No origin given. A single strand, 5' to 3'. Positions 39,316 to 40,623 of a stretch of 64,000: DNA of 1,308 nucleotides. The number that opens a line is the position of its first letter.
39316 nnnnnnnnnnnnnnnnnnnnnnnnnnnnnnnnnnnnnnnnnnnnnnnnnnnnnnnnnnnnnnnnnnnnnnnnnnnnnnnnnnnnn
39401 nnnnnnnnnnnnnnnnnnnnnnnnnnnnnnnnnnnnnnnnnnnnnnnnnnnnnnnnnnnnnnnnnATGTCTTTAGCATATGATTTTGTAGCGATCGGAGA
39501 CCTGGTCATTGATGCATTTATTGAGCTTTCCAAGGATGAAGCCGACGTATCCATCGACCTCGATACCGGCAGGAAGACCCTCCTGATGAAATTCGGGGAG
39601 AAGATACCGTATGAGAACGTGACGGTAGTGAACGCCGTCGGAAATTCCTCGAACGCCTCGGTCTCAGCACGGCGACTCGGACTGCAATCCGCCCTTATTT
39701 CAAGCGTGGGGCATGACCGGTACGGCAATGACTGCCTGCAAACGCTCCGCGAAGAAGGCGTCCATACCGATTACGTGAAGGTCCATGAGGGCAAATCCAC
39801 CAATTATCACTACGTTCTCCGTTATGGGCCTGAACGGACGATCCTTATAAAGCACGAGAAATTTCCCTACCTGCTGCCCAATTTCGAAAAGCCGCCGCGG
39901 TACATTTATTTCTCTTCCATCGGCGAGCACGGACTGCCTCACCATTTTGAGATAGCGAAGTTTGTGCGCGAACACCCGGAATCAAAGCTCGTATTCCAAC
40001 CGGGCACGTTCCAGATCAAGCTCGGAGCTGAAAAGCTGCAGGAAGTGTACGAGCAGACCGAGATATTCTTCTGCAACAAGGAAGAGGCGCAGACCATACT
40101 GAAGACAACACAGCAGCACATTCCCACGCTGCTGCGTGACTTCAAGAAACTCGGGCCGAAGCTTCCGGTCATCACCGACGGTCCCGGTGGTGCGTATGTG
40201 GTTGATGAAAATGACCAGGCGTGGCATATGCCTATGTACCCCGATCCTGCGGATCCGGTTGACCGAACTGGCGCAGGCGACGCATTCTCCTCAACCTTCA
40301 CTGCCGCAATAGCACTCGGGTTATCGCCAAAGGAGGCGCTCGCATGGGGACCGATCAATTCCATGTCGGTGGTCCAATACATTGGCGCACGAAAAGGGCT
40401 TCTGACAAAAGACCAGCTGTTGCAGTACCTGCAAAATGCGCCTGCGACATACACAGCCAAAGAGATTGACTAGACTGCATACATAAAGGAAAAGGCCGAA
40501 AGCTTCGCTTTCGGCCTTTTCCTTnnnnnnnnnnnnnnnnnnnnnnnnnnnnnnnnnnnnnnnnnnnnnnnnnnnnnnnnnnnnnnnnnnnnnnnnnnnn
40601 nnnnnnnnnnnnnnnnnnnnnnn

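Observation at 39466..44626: Compact sugar-phosphate module: PfkB kinase, split transketolase, RpiB-Rpe fusion, GAPDH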

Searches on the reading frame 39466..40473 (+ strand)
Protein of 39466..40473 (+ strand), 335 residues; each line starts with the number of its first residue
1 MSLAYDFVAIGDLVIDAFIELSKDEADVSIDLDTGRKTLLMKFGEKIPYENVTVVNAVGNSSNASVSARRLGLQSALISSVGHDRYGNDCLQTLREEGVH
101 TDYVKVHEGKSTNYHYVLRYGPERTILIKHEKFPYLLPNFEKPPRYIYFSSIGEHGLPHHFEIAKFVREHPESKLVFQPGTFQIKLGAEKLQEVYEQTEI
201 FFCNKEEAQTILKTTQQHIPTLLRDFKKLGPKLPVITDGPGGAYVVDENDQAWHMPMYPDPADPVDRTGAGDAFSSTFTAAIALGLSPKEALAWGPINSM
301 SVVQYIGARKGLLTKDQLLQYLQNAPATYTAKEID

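Call 3: search_protein_families(library=pfam, proteins=[window:39466-40473:+], max_evalue=0.01)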
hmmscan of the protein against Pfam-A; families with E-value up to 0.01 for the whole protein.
window:39466-40473:+ (335 aa): 1 family
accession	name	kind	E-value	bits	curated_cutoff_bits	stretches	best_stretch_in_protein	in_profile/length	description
PF00294.29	PfkB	-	1.5e-34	120.2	25.8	1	43-312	22-299/302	pfkB family carbohydrate kinase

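Call 4: search_protein_families(library=ncbifam, proteins=[window:39466-40473:+], max_evalue=0.01)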
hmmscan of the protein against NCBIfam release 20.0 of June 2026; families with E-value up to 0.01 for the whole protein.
window:39466-40473:+ (335 aa): 21 families
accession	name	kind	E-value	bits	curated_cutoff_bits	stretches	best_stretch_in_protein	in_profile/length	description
TIGR02152.1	D_ribokin_bact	equivalog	3.7e-27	95.4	299.65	2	191-318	168-296/298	ribokinase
TIGR04382.1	myo_inos_iolC_N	equivalog_domain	1.9e-21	76.6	300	2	189-321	180-308/309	5-dehydro-2-deoxygluconokinase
NF007321.0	PRK09813.1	equivalog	2.5e-18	66.5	247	2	49-113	15-79/261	fructoselysine 6-kinase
NF040938.1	KDG_KDGal_kin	equivalog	1.6e-17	63.6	400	2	190-322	175-303/305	bifunctional 2-dehydro-3-deoxygluconokinase/2-dehydro-3-deoxygalactonokinase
NF053626.1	RibKinHalex1628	equivalog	2.9e-17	63.1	330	2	174-309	156-279/293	ATP-dependent ribose-1-phosphate kinase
NF041164.1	NucKinThplmales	equivalog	2.6e-15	56.4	450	1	58-304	38-273/295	nucleoside kinase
NF041332.1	KDG_KDGal_kin_Halo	equivalog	1.9e-14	53.9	440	2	188-296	180-285/320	bifunctional 2-dehydro-3-deoxygluconokinase/2-dehydro-3-deoxygalactonokinase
NF049991.1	TagKinase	equivalog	2.8e-14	52.7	420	2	188-326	185-319/321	tagatose kinase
NF006957.1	PRK09434.1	equivalog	7.9e-14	51.9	450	2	57-113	26-82/302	fructokinase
TIGR02198.1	rfaE_dom_I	equivalog_domain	1e-13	51.1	345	1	193-309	186-303/315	D-glycero-beta-D-manno-heptose-7-phosphate kinase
NF041134.1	R1P_kin_Thcocales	equivalog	7e-12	45.4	500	1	42-318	22-278/291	ADP-dependent ribose-1-phosphate kinase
NF008353.0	PRK11142.1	equivalog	3.9e-11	43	341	2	55-114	36-95/307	ribokinase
TIGR03168.1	1-PFK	subfamily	1.1e-09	37.6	216.4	1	204-305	183-284/305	hexose kinase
TIGR03828.1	pfkB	equivalog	4.2e-09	35.9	292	1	204-304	183-283/305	1-phosphofructokinase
NF047869.1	myo_kin_aldol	exception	4.3e-09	35.3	600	1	59-112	40-93/586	bifunctional 5-dehydro-2-deoxygluconokinase/5-dehydro-2-deoxyphosphogluconate aldolase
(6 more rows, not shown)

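Call 25: search_solved_structures(query=window:39466-40473:+, max_evalue=0.001, show_alignments=2)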
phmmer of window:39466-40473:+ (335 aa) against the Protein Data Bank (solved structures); distinct sequences matched with E-value up to 0.001: 49.
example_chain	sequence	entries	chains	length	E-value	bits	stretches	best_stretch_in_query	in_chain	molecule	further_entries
3ewm_A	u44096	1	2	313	1e-11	47.9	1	59-322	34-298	Uncharacterized sugar kinase PH1459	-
3gbu_A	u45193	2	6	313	1.5e-11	47.3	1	59-322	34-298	Uncharacterized sugar kinase PH1459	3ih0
3hj6_A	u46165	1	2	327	1.5e-10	44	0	59-119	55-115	Fructokinase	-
6wjz_A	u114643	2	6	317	4.8e-10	42.3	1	40-110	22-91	Ribokinase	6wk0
5byc_A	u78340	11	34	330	5.5e-10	42.2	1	40-110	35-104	Ribokinase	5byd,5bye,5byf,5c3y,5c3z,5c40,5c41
2fv7_A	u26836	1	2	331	5.9e-10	42.1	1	40-110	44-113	Ribokinase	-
2v78_A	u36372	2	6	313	6.2e-10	42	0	55-122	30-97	FRUCTOKINASE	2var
2rbc_A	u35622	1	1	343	6.8e-10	41.8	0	210-318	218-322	Sugar kinase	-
1vm7_A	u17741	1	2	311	1.1e-09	41.2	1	59-324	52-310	ribokinase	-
7ag6_A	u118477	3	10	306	3.8e-09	39.4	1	51-318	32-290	Sulfofructose kinase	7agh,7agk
4du5_A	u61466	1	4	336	6e-09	38.7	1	222-318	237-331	PfkB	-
2nwh_A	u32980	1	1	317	2.4e-08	36.8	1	188-321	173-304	carbohydrate kinase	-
2qcv_A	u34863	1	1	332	3.5e-08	36.2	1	50-304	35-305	Putative 5-dehydro-2-deoxygluconokinase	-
9p6q_A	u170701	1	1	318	6.6e-08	35.3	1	59-295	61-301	Ketohexokinase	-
3pl2_A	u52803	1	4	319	6.7e-08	35.3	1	59-278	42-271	Sugar kinase, ribokinase family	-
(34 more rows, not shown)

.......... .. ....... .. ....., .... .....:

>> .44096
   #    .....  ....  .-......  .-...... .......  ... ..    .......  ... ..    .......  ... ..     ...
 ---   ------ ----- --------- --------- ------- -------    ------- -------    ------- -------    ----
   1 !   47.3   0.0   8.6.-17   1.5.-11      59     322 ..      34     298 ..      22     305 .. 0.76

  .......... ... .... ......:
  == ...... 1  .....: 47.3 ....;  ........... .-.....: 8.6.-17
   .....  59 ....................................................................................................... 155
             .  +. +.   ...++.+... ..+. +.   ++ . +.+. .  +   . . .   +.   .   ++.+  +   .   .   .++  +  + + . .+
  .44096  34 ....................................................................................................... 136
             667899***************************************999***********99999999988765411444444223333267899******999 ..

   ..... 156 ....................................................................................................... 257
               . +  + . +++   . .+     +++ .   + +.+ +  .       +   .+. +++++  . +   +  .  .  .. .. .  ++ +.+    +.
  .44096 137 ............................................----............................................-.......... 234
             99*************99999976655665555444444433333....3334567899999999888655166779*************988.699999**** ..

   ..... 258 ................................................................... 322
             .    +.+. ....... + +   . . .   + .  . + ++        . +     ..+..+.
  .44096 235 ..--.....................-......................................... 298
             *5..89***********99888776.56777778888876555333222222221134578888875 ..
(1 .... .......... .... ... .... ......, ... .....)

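Call 53: find_homologous_proteins(query=window:39466-40473:+, max_evalue=1e-10)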
Query window:39466-40473:+ (335 aa): 7982 proteins with E <= 1e-10 among 8000 candidates; the best 120 are listed.
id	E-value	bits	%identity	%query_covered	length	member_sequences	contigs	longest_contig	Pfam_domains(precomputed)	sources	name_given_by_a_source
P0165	6.4e-196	668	86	100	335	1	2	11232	PF00294.30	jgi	jgi:ribokinase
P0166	4.4e-195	665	87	100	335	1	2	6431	PF00294.30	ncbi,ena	-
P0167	8.4e-195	664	86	100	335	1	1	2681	PF00294.30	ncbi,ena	-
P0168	1.1e-194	664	86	100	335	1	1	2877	PF00294.30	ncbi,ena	-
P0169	1.3e-194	664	85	100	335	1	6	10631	PF00294.30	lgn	-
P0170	1.6e-194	664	86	100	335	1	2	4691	PF00294.30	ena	-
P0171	3.1e-194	663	86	100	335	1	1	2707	PF00294.30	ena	-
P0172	4.3e-194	662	86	100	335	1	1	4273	PF00294.30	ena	-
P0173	1.6e-193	660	86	100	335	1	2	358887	PF00294.30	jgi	jgi:ribokinase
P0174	3.9e-193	659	86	100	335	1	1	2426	PF00294.30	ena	-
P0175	6.3e-193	658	84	100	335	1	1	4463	PF00294.30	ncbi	-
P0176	2.4e-192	656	84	100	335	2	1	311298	PF00294.30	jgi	jgi:ribokinase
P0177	2.4e-192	656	84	100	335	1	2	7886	PF00294.30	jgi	jgi:ribokinase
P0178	2.9e-192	656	84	100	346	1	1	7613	PF00294.30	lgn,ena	-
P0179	3.7e-192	656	85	100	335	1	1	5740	PF00294.30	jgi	jgi:ribokinase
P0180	5.4e-192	655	85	100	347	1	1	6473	PF00294.30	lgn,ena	-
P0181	8.9e-192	655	85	99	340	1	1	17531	PF00294.30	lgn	-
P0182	1.0e-191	654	84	100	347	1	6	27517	PF00294.30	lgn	-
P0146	2.5e-191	653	84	99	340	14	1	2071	PF00294.30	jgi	jgi:ribokinase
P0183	1.3e-190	651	83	100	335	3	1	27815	PF00294.30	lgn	-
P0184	1.4e-190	651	84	100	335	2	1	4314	PF00294.30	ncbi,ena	-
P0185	3.1e-189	646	83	99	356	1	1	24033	PF00294.30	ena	-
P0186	3.4e-188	643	82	100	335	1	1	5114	PF00294.30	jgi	jgi:ribokinase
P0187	5.5e-188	642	83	99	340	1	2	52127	PF00294.30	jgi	-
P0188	5.9e-188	642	81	100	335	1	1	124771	PF00294.30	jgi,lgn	jgi:ribokinase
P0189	7.6e-188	642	83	100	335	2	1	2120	PF00294.30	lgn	-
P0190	1.6e-187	641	82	99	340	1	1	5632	PF00294.30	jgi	-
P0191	2.3e-187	640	82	100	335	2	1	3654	PF00294.30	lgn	-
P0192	1.2e-186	638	81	100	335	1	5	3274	PF00294.30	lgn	-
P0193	4.3e-186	636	82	100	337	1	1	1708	PF00294.30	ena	-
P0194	5.7e-186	635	83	99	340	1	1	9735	PF00294.30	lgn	-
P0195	7.5e-185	632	80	100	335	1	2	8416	PF00294.30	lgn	-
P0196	4.8e-184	629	81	100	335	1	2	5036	PF00294.30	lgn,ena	-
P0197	7.0e-184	629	81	100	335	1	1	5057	PF00294.30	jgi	jgi:ribokinase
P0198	8.1e-184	628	81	100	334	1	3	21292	PF00294.30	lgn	-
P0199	8.3e-184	628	81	100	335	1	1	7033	PF00294.30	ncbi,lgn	-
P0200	9.6e-184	628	81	100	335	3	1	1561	PF00294.30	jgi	jgi:ribokinase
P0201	9.7e-184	628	79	100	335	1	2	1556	PF00294.30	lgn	-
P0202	1.6e-183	627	81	100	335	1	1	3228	PF00294.30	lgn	-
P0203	1.8e-183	627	80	100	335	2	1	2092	PF00294.30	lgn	-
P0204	1.9e-183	627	80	100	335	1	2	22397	PF00294.30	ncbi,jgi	ncbi:MAG: hypothetical protein RLZZ76_520 [Candidatus Parcubacteria bacterium]|jgi:ribokinase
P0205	3.5e-182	623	79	100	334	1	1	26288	PF00294.30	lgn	-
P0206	4.5e-182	623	80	100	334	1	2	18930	PF00294.30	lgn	-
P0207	4.9e-182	623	79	100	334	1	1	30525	PF00294.30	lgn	-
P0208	8.1e-182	622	80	100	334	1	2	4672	PF00294.30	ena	-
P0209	1.4e-181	621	81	100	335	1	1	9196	PF00294.30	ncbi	-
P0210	1.4e-181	621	78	100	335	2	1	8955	PF00294.30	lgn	-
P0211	1.5e-181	621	80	100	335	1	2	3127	PF00294.30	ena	-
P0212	2.7e-181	620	79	100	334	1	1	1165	PF00294.30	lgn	-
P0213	2.9e-181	620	80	100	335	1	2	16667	PF00294.30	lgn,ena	-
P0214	3.3e-181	620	80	100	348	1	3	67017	PF00294.30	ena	-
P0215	6.5e-181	619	78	100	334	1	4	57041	PF00294.30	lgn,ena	-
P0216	7.1e-181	619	78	100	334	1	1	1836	PF00294.30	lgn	-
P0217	1.4e-180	618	80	100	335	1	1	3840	PF00294.30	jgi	jgi:ribokinase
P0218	1.6e-180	618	79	100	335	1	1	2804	PF00294.30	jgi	jgi:ribokinase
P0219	1.6e-180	618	78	100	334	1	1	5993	PF00294.30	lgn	-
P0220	1.6e-180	618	78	100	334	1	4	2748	PF00294.30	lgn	-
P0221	2.1e-180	617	79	100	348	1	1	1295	PF00294.30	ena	-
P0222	3.2e-180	617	78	100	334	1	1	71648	PF00294.30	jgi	jgi:ribokinase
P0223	4.1e-180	616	78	100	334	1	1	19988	PF00294.30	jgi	-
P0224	4.2e-180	616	80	100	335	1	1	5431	PF00294.30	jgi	jgi:ribokinase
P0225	5.5e-180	616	77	100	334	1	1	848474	PF00294.30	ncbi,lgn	-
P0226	1.3e-179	614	78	100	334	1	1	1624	PF00294.30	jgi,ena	-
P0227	5.5e-179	612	77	100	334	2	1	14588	PF00294.30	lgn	-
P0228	5.8e-179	612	77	100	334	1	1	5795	PF00294.30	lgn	-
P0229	1.1e-178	612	78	100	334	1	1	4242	PF00294.30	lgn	-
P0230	3.2e-178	610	78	100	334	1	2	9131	PF00294.30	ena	-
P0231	3.3e-178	610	76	100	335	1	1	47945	PF00294.30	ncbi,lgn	ncbi:MAG: carbohydrate kinase family protein [Patescibacteria group bacterium]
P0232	7.3e-178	609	78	99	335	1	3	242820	PF00294.30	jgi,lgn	jgi:ribokinase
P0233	1.2e-177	608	77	100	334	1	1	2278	PF00294.30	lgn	-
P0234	4.4e-177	606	77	100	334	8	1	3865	PF00294.30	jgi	-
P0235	4.9e-177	606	78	100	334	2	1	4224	PF00294.30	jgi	-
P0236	5.2e-177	606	77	100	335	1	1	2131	PF00294.30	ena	-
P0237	7.6e-177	605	76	100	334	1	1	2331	PF00294.30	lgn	-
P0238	1.1e-176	605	78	100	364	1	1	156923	PF00294.30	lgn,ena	-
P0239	1.4e-176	605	80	96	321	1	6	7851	PF00294.30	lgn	-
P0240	3.1e-176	603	77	100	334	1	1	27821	PF00294.30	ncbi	-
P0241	5.0e-176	603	77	100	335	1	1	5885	PF00294.30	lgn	-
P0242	6.2e-176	602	75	100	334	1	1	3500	PF00294.30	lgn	-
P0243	1.2e-175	601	76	100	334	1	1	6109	PF00294.30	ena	-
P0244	1.4e-175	601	76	100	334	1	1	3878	PF00294.30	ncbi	-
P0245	1.6e-175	601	76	100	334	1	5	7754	PF00294.30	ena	-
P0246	2.8e-175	600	76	100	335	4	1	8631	PF00294.30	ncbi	-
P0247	3.0e-175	600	75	100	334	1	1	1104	PF00294.30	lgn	-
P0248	3.0e-175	600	77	100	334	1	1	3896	PF00294.30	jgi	-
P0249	3.5e-175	600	77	100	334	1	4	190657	PF00294.30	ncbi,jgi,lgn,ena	-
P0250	3.7e-175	600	76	100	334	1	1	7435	PF00294.30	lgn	-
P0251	3.8e-175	600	76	100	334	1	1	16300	PF00294.30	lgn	-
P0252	3.9e-175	600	76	100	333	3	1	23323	PF00294.30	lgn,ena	-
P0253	4.2e-175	600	75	100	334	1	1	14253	PF00294.30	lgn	-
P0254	5.4e-175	599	75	100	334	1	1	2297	PF00294.30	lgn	-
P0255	6.8e-175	599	77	100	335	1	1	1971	PF00294.30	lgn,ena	-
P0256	1.0e-174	598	76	100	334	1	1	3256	PF00294.30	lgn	-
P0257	1.1e-174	598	77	100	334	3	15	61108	PF00294.30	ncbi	-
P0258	1.4e-174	598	77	100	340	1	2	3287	PF00294.30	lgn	-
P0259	1.5e-174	598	76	100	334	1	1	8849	PF00294.30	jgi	-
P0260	2.1e-174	597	76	100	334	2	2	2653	PF00294.30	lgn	-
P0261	2.2e-174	597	77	100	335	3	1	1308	PF00294.30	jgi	jgi:ribokinase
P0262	2.3e-174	597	77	100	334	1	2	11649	PF00294.30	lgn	-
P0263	2.3e-174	597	76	100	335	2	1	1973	PF00294.30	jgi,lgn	-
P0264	2.6e-174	597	76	100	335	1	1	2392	PF00294.30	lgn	-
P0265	3.2e-174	597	75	100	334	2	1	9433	PF00294.30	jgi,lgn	jgi:ribokinase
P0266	3.9e-174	597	75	100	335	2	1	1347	PF00294.30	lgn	-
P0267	3.9e-174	597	76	100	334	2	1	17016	PF00294.30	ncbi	-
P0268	4.7e-174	596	76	100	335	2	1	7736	PF00294.30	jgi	jgi:sugar/nucleoside kinase (ribokinase family)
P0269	4.7e-174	596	77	100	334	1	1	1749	PF00294.30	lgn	-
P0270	5.1e-174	596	75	100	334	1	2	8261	PF00294.30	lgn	-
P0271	5.4e-174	596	75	100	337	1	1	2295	PF00294.30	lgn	-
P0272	5.8e-174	596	76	100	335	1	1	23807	PF00294.30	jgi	jgi:ribokinase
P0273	6.3e-174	596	76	99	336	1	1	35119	PF00294.30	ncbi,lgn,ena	-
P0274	7.5e-174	596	76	100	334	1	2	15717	PF00294.30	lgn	-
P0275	7.5e-174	596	77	100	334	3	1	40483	PF00294.30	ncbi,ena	-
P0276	8.7e-174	595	75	100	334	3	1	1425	PF00294.30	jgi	-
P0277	1.0e-173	595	76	100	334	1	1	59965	PF00294.30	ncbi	-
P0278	1.3e-173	595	76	100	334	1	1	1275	PF00294.30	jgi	-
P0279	1.3e-173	595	75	100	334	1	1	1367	PF00294.30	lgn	-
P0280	1.3e-173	595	76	100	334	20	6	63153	PF00294.30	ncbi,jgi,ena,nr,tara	ncbi:hypothetical protein CL655_01890 [bacterium]|nr:hypothetical protein [bacterium]|tara:strand:- 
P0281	1.6e-173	595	75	100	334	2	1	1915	PF00294.30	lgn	-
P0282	1.8e-173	594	76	100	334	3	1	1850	PF00294.30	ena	-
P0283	1.9e-173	594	77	100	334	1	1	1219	PF00294.30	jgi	jgi:sugar/nucleoside kinase (ribokinase family)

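Call 81: predict_structure(alignment_id=A3)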
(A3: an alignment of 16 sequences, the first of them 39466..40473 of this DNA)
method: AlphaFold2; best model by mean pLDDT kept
length: 335 residues; sequences in the alignment: 16
mean_pLDDT: 65.2   pTM: 0.69
mean pLDDT of the five models: 65.2, 61.1, 56.1, 55.5, 51.7
residues with pLDDT >= 90: 65; 70-90: 81; 50-70: 91; < 50: 98
segments of 3 or more residues with pLDDT < 50: 14-22, 29-31, 33-58, 81-88, 102-134, 262-266, 303-313
pLDDT, mean of each block of 10 residues (from residue 1): 64 45 52 45 41 40 64 61 43 56 36 24 31 50 81 68 89 88 82 93 90 93 93 88 90 79 52 76 88 70 47 54 68 91
secondary structure, 60 per line:
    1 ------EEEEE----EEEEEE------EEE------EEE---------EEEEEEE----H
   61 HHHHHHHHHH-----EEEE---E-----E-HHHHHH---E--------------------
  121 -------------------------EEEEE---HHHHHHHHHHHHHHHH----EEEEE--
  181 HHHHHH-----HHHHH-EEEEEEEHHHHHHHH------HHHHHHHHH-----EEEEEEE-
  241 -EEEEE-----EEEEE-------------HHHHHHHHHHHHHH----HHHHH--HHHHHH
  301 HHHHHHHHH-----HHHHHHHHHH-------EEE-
elements in order: E7-11 E16-21 E28-30 E37-39 E49-55 H60-70 E76-79 H91-96 E146-150 H154-169 E174-178 H181-186 H192-196 E198-204 H205-212 H219-227 E233-239 E242-246 E252-256 H270-283 H288-292 H295-309 H315-324 E332-334

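Call 83: fold_search(model_id=the predicted structure, library=pdb)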
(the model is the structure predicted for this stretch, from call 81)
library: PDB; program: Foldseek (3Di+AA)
matches with E <= 10: 1042; with E <= 0.001: 246
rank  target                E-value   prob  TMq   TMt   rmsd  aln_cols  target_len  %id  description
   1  6ilr_A                3.3e-14  1.00  0.67  0.72   5.6       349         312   19  Structure of Arabidopsis thaliana Ribokinase in unligand form (released 2019-03-13)
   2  5byf_B                6.1e-14  1.00  0.67  0.71   5.3       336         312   20  Crystal structure of human ribokinase in complex with AMP (released 2016-06-15)
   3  5c3y_D                7.8e-14  1.00  0.65  0.69   5.4       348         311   20  Structure of human ribokinase crystallized with AMPPNP (released 2016-06-15)
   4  5c3y_A                9.3e-14  1.00  0.66  0.71   5.4       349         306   20  Structure of human ribokinase crystallized with AMPPNP (released 2016-06-15)
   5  6ilr_B                1.0e-13  1.00  0.67  0.71   5.7       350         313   18  Structure of Arabidopsis thaliana Ribokinase in unligand form (released 2019-03-13)
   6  5c3y_B                1.1e-13  1.00  0.66  0.70   5.4       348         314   20  Structure of human ribokinase crystallized with AMPPNP (released 2016-06-15)
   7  5c41_A                1.6e-13  1.00  0.65  0.68   5.7       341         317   19  Crystal structure of human ribokinase in complex with AMPPCP in P21 spacegroup and with 4 protomers (released 2016-06-15)
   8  5c3y_C                1.8e-13  1.00  0.66  0.70   5.3       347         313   20  Structure of human ribokinase crystallized with AMPPNP (released 2016-06-15)
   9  5c3y_I                1.9e-13  1.00  0.65  0.69   5.4       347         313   20  Structure of human ribokinase crystallized with AMPPNP (released 2016-06-15)
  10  2fv7_A                2.9e-13  1.00  0.63  0.68   6.0       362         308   18  Crystal structure of human ribokinase (released 2006-02-28)
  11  5byc_B                2.9e-13  1.00  0.64  0.67   6.2       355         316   19  Crystal structure of human ribokinase in C2 spacegroup (released 2016-06-15)
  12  5c40_A                4.7e-13  1.00  0.64  0.68   5.7       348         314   19  Crystal structure of human ribokinase in complex with AMPPCP in P21 spacegroup (released 2016-06-15)
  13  5byd_B                5.6e-13  1.00  0.63  0.67   5.0       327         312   19  Crystal structure of human ribokinase in P21 spacegroup (released 2016-06-15)
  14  5c3z_B                6.0e-13  1.00  0.66  0.70   5.6       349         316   19  Crystal structure of human ribokinase in complex with AMPPCP in C2 spacegroup (released 2016-06-15)
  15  5bye_A                7.2e-13  1.00  0.65  0.69   5.9       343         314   19  Crystal structure of human ribokinase in P212121 spacegroup (released 2016-06-15)
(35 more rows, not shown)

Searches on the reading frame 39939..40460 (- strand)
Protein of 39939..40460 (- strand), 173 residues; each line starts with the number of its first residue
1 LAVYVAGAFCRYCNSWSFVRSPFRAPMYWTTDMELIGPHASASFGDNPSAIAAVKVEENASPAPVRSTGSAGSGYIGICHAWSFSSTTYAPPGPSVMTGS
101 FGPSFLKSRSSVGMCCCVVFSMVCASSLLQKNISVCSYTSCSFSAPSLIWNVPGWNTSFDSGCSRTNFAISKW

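Call 84: search_protein_families(library=pfam, proteins=[window:39939-40460:-], max_evalue=0.01)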
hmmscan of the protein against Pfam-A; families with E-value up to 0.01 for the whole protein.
window:39939-40460:- (173 aa): 0 families
